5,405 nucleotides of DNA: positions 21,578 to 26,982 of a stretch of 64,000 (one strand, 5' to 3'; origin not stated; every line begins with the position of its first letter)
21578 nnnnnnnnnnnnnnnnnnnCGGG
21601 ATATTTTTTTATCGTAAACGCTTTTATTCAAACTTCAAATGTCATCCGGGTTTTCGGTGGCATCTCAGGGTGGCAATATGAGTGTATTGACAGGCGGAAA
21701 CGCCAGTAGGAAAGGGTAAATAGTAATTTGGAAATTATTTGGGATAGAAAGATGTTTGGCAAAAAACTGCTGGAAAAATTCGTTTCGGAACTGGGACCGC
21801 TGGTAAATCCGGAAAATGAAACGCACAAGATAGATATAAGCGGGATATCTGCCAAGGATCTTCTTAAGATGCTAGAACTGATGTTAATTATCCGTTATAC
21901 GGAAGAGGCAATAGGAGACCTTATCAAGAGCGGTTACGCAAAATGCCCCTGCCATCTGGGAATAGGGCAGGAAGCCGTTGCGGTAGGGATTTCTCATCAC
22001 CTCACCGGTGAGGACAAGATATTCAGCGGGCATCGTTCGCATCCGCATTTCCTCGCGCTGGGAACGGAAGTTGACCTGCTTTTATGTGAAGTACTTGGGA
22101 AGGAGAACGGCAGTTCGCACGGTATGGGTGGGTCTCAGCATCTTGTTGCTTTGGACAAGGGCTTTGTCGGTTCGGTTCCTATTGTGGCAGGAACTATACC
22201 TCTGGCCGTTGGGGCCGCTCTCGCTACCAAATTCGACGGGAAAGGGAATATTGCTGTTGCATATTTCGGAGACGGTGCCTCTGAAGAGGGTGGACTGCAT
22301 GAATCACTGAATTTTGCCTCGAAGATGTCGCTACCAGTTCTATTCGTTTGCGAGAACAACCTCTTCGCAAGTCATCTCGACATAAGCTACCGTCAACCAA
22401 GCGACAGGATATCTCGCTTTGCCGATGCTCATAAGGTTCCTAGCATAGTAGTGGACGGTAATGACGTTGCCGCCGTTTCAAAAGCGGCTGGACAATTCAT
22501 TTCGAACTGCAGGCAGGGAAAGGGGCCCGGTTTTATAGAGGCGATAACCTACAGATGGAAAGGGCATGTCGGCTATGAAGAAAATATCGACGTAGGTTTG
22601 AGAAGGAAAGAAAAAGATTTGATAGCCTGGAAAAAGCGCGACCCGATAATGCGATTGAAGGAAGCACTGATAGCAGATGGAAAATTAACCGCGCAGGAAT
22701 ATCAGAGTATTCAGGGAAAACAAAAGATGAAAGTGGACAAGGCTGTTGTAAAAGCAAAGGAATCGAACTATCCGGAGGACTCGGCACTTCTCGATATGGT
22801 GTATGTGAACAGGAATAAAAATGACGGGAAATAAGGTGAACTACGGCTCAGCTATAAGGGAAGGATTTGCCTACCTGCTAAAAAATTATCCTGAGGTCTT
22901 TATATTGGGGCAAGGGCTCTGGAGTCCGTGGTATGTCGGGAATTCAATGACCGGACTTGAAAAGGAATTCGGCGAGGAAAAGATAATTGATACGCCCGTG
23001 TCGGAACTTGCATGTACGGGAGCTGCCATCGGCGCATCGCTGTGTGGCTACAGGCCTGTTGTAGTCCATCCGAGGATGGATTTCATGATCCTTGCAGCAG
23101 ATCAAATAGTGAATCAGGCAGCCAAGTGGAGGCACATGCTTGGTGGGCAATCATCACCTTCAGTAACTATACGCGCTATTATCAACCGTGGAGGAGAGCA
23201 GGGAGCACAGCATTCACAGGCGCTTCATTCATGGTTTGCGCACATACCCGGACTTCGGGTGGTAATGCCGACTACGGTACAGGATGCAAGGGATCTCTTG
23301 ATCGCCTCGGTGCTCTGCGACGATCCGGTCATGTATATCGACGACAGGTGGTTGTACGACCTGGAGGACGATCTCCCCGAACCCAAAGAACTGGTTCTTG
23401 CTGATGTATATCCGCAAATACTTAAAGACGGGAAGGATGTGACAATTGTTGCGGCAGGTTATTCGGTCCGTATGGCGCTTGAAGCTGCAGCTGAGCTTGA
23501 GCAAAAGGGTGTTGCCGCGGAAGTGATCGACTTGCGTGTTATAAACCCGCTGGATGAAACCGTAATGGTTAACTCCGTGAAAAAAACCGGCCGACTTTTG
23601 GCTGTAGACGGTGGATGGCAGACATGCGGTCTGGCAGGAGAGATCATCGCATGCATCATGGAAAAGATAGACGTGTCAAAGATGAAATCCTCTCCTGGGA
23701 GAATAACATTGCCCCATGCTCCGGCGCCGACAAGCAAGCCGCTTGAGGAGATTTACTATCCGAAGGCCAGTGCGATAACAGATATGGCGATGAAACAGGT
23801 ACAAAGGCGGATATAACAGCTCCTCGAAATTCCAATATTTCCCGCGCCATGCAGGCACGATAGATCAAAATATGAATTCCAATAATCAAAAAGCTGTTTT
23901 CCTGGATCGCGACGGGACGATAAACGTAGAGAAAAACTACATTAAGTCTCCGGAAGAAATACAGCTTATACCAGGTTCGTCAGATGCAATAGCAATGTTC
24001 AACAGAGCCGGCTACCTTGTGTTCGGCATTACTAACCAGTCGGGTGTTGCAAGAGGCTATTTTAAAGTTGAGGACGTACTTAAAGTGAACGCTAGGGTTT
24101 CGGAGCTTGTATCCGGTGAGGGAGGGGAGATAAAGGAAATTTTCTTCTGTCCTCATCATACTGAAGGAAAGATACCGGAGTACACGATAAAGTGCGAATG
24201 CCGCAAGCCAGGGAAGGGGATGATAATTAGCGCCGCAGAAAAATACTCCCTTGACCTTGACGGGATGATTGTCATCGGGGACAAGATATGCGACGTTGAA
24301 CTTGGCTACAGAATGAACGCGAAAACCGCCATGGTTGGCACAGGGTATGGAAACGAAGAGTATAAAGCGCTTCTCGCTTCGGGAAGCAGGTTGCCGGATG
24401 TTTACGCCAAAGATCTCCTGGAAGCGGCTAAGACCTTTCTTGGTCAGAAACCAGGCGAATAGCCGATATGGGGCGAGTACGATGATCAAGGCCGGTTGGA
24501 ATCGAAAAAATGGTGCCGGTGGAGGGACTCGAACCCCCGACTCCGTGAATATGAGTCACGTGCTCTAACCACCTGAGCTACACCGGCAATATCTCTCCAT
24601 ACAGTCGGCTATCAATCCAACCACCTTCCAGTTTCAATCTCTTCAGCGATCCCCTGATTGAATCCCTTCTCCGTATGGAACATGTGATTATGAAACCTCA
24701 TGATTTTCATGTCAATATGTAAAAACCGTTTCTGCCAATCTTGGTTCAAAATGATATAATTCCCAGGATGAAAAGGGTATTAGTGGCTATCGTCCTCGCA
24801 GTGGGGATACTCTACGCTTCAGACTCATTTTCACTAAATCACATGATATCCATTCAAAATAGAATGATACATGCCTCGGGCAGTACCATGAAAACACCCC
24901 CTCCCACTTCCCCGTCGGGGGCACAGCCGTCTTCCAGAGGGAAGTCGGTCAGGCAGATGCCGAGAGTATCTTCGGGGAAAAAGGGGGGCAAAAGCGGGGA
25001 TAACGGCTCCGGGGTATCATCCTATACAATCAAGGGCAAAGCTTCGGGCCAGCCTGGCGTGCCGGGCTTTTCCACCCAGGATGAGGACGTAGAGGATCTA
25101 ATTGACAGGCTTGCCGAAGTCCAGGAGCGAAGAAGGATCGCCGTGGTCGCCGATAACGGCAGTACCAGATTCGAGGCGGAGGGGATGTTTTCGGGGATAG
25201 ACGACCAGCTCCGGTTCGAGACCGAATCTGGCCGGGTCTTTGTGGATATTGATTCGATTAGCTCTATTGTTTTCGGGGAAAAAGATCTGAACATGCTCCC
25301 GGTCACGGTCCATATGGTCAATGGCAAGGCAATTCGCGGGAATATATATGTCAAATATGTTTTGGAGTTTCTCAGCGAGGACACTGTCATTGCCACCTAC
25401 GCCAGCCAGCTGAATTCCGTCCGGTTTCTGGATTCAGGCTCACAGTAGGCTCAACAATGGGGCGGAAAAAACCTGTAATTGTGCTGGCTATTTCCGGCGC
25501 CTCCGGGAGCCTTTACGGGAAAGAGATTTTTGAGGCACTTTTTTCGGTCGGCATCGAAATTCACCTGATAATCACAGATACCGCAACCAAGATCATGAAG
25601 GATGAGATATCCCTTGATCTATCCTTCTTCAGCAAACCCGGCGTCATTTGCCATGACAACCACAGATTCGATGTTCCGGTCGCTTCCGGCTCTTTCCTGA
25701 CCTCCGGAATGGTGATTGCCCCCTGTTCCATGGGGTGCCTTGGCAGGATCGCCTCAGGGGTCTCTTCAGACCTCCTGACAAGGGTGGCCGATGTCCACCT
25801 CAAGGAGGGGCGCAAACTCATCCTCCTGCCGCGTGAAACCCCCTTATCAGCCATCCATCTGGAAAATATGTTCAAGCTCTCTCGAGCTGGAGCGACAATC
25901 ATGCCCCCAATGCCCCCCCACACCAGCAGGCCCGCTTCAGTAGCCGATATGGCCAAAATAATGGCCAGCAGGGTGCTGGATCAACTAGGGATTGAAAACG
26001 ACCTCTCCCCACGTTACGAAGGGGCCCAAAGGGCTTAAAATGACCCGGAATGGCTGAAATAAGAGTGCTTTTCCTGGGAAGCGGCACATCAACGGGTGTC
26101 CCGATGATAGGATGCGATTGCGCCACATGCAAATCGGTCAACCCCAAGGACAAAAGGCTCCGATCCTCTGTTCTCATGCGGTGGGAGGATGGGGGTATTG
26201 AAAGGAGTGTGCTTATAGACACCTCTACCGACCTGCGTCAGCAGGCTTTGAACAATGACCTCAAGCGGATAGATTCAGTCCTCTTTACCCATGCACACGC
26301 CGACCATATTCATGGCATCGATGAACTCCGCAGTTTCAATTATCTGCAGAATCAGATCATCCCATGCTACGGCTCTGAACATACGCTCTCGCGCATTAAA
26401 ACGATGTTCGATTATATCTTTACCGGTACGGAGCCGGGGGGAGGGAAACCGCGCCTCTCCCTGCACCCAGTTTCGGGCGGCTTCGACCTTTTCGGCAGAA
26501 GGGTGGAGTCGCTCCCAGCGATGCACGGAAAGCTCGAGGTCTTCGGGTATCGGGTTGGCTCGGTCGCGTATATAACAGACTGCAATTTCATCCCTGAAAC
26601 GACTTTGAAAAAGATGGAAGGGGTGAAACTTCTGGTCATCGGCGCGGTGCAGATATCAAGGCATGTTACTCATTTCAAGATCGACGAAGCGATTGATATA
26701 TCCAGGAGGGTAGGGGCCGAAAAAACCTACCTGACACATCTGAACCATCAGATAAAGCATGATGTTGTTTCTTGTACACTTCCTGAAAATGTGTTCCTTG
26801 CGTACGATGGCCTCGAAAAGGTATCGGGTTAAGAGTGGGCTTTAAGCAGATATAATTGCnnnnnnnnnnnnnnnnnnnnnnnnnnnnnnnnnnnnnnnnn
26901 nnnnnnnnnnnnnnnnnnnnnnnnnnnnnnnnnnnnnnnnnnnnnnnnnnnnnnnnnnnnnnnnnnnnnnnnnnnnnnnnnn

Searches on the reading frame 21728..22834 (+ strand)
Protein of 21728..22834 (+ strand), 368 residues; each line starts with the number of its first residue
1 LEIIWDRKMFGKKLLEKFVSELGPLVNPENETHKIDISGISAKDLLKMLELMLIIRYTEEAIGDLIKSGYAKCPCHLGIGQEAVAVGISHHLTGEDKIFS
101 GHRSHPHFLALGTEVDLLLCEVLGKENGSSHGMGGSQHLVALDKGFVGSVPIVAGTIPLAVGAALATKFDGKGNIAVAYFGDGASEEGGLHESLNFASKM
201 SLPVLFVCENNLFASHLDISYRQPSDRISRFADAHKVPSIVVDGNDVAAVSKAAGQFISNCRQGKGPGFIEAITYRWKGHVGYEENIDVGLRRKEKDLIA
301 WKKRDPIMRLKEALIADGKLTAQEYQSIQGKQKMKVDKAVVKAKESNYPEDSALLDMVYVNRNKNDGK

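Call 47: search_protein_families(library=pfam, proteins=[window:21728-22834:+], max_evalue=0.00001)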
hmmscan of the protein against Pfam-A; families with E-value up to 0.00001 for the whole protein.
window:21728-22834:+ (368 aa): 1 family
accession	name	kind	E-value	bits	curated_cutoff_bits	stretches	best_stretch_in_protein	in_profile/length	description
PF00676.26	E1_dh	-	4.9e-66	223.2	22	1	53-350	4-298/300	Dehydrogenase E1 component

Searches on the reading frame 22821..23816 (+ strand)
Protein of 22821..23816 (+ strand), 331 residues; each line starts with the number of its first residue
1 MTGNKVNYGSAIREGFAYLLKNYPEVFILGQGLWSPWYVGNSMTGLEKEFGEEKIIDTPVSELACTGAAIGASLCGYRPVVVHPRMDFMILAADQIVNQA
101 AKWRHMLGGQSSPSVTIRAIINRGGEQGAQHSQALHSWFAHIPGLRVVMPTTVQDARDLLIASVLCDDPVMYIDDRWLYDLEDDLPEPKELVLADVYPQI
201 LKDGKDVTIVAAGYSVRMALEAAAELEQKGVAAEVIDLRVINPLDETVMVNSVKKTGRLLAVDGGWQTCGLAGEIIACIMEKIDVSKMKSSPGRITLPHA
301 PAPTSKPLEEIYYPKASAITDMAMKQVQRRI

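Call 47: search_protein_families(library=pfam, proteins=[window:22821-23816:+], max_evalue=0.00001)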
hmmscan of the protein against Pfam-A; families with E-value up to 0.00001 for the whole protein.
window:22821-23816:+ (331 aa): 2 families
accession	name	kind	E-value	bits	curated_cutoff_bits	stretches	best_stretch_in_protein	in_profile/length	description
PF02780.25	Transketolase_C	-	2e-30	105.7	25.9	1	199-319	4-124/124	Transketolase, C-terminal domain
PF02779.29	Transket_pyr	-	3.5e-24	85.8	27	1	5-172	2-165/174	Transketolase, pyrimidine binding domain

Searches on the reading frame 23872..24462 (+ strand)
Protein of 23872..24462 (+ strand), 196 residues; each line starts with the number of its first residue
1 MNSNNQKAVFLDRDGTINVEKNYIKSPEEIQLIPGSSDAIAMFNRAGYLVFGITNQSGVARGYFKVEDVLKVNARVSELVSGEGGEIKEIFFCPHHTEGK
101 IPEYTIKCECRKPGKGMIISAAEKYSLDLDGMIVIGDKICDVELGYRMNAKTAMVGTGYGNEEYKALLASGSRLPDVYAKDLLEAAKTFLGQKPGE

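Call 47: search_protein_families(library=pfam, proteins=[window:23872-24462:+], max_evalue=0.00001)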
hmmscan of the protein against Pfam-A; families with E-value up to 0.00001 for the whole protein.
window:23872-24462:+ (196 aa): 1 family
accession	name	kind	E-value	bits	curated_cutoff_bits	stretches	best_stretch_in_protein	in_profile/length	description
PF13242.12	Hydrolase_like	-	2.2e-11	43.9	22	1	110-185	2-75/75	HAD-hyrolase-like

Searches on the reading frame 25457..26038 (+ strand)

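Call 47: search_protein_families(library=pfam, proteins=[window:25457-26038:+], max_evalue=0.00001)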
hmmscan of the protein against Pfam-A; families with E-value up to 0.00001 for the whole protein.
window:25457-26038:+ (193 aa): 1 family
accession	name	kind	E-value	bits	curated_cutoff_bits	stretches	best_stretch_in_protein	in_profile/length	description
PF02441.25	Flavoprotein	-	1e-38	132.9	22.7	1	8-177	3-162/162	Flavoprotein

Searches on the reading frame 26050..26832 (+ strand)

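Call 47: search_protein_families(library=pfam, proteins=[window:26050-26832:+], max_evalue=0.00001)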
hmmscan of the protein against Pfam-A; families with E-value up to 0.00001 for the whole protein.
window:26050-26832:+ (260 aa): 2 families
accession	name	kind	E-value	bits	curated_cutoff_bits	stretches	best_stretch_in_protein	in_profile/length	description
PF12706.13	Lactamase_B_2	-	2.6e-36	125.6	27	1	52-230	1-199/200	Beta-lactamase superfamily domain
PF00753.33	Lactamase_B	-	9.1e-09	36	22.7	1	39-95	7-65/196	Metallo-beta-lactamase superfamily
